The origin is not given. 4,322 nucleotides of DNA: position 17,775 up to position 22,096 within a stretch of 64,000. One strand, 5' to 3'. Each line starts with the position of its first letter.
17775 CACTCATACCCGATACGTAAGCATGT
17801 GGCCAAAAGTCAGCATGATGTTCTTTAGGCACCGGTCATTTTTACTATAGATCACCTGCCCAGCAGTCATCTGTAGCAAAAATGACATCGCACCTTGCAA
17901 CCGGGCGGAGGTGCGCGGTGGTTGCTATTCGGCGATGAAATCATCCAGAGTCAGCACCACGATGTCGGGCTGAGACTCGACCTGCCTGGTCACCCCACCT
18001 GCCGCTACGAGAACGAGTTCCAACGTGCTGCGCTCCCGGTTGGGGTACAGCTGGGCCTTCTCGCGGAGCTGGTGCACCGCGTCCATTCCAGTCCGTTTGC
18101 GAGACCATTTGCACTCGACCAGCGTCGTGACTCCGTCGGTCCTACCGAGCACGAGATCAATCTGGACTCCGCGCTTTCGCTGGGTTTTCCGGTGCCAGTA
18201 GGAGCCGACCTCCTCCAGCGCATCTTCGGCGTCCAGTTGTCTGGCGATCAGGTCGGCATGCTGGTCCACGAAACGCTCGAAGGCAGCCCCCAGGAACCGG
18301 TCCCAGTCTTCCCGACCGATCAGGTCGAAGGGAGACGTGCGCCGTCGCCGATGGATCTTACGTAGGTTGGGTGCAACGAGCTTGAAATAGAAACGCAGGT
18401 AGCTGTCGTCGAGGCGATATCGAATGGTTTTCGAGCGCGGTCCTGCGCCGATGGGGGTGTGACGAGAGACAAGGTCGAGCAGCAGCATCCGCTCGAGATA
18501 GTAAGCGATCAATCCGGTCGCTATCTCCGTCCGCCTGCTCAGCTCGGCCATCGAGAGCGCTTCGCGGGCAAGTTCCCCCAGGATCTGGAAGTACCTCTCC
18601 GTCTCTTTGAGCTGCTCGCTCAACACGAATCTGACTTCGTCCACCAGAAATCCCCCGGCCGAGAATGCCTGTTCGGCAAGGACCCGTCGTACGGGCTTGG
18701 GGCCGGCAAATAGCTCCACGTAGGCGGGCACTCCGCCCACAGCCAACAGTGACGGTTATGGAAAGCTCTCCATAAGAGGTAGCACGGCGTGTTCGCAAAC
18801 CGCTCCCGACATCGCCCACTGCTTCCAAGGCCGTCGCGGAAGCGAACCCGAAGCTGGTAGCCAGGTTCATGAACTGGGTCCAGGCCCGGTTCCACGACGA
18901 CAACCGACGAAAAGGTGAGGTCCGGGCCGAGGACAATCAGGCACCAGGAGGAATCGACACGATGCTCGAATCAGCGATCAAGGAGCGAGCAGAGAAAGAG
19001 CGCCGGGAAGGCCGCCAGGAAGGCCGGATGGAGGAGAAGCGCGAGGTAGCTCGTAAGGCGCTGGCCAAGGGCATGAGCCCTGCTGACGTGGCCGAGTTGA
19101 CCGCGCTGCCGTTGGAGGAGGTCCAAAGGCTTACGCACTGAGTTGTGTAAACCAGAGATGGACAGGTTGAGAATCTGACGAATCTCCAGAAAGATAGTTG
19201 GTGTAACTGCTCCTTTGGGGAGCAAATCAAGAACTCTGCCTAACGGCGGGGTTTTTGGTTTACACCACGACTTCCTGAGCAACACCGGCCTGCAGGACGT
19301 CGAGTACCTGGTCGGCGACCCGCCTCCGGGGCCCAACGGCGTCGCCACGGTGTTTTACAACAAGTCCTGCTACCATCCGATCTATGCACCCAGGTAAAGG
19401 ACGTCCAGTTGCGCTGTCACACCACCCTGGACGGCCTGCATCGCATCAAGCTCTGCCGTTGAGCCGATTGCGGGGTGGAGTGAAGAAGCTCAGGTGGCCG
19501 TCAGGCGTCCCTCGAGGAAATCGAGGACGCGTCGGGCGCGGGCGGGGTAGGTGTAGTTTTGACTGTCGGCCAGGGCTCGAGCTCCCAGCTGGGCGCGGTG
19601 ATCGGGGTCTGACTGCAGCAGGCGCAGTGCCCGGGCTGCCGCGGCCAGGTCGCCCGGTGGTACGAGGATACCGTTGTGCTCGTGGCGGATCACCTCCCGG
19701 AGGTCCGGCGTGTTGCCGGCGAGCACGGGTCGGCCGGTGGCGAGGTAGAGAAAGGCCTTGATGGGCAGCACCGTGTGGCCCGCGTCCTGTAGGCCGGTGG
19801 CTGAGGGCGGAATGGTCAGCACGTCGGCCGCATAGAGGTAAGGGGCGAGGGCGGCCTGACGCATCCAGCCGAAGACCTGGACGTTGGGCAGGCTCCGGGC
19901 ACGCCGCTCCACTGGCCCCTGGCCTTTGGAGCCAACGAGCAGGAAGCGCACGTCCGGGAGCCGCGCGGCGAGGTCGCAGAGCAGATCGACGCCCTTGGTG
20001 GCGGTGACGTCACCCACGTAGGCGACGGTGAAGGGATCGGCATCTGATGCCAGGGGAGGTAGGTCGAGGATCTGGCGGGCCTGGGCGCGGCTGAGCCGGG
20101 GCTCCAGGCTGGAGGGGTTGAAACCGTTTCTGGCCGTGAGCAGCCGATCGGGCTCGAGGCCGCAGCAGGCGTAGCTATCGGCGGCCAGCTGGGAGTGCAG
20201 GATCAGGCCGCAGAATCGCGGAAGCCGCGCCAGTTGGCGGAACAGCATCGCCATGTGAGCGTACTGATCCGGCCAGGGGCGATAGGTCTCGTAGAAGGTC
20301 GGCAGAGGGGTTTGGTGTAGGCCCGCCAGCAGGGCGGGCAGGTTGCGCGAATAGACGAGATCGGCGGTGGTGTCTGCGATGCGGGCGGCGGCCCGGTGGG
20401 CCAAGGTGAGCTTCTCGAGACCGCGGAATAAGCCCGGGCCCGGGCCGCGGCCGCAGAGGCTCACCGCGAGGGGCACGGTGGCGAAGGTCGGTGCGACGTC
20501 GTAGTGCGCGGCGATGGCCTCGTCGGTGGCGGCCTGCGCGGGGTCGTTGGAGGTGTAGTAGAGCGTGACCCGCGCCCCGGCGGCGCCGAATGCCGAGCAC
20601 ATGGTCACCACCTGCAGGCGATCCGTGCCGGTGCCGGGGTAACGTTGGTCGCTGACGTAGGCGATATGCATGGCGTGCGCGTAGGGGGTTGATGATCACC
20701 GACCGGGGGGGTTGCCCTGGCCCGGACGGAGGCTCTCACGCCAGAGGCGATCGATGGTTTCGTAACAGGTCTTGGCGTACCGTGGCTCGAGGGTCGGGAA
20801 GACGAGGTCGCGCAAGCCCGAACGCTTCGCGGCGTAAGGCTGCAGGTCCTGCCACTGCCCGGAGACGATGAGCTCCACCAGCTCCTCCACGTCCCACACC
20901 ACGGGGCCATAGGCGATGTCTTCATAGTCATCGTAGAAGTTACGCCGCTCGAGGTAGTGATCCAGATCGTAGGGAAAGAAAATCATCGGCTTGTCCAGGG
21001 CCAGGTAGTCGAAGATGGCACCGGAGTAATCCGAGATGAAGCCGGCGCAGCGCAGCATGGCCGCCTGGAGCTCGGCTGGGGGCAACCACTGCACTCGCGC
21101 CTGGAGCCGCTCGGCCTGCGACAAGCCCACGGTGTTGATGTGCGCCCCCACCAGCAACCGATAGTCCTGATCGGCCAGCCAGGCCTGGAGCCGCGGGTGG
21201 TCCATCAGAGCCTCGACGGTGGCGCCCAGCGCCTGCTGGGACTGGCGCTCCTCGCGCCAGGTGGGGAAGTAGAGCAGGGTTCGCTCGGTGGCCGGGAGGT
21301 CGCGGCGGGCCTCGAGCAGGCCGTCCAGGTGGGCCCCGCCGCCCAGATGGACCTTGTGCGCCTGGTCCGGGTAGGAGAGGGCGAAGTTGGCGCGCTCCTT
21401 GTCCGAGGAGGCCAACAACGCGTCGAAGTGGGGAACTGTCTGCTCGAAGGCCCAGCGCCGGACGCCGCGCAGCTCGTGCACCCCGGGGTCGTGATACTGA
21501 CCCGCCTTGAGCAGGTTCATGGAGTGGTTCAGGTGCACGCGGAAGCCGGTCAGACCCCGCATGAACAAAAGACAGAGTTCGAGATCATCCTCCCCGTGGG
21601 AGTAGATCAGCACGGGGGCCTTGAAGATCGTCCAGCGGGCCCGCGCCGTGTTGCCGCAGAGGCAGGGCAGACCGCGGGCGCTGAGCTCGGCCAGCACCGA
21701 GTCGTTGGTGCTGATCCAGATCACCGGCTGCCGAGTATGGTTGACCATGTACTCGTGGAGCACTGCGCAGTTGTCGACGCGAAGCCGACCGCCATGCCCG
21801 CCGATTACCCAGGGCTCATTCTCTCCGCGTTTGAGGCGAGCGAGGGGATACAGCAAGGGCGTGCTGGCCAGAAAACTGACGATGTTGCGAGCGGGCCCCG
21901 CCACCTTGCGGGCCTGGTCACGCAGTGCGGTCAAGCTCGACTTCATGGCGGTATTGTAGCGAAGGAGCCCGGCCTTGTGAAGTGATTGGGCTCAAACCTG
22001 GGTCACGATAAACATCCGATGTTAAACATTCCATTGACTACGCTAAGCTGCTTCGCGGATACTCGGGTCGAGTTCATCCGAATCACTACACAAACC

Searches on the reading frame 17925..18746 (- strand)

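Call 23: search_protein_families(library=pfam, proteins=[window:17925-18746:-], max_evalue=0.001)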
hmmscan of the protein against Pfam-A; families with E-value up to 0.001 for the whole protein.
window:17925-18746:- (273 aa): 4 families
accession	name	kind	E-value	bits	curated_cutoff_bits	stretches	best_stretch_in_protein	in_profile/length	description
PF03008.20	DUF234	-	8.7e-11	42.6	22.5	1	120-216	1-91/100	Archaea bacterial proteins of unknown function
PF13635.12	DUF4143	-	6.1e-06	26.5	28.1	1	44-215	11-160/160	Domain of unknown function (DUF4143)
PF12802.13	MarR_2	-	0.00017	22.1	27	1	52-96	7-53/61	MarR family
PF04471.18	Mrr_cat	-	0.00097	19.7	21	0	175-255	15-92/115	Restriction endonuclease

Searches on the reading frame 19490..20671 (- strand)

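Call 23: search_protein_families(library=pfam, proteins=[window:19490-20671:-], max_evalue=0.001)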
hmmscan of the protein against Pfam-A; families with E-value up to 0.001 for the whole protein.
window:19490-20671:- (393 aa): 4 families
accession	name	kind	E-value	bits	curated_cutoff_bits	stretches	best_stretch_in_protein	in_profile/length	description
PF13692.12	Glyco_trans_1_4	-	1e-19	71.6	27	1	215-353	3-140/142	Glycosyl transferases group 1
PF00534.26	Glycos_transf_1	-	4.9e-17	62.4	26.4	1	207-366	9-169/172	Glycosyl transferases group 1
PF13524.12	Glyco_trans_1_2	-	4.2e-08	33.7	25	1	230-384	5-144/144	Glycosyl transferase-like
PF13439.12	Glyco_transf_4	-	2.7e-05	24.7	28.5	1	21-187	8-169/170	Glycosyltransferase Family 4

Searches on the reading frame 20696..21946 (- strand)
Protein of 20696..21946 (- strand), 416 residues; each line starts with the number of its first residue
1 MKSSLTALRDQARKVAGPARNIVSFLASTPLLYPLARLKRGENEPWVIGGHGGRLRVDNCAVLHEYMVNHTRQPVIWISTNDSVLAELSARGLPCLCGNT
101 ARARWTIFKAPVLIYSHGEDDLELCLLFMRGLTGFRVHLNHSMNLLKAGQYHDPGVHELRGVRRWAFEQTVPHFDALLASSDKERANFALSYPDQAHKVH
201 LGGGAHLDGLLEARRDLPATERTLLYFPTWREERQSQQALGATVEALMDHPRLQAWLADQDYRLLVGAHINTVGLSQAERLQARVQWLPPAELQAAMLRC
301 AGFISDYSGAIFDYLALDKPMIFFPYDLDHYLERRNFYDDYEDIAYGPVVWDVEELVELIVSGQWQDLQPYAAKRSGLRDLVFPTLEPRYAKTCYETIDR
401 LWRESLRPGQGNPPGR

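Call 23: search_protein_families(library=pfam, proteins=[window:20696-21946:-], max_evalue=0.001)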
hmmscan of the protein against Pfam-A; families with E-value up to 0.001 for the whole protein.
window:20696-21946:- (416 aa): 1 family
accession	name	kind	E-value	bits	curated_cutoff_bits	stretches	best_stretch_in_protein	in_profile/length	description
PF04464.20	Glyphos_transf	-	2.4e-33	116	22.1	1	58-394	28-361/367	CDP-Glycerol:Poly(glycerophosphate) glycerophosphotransferase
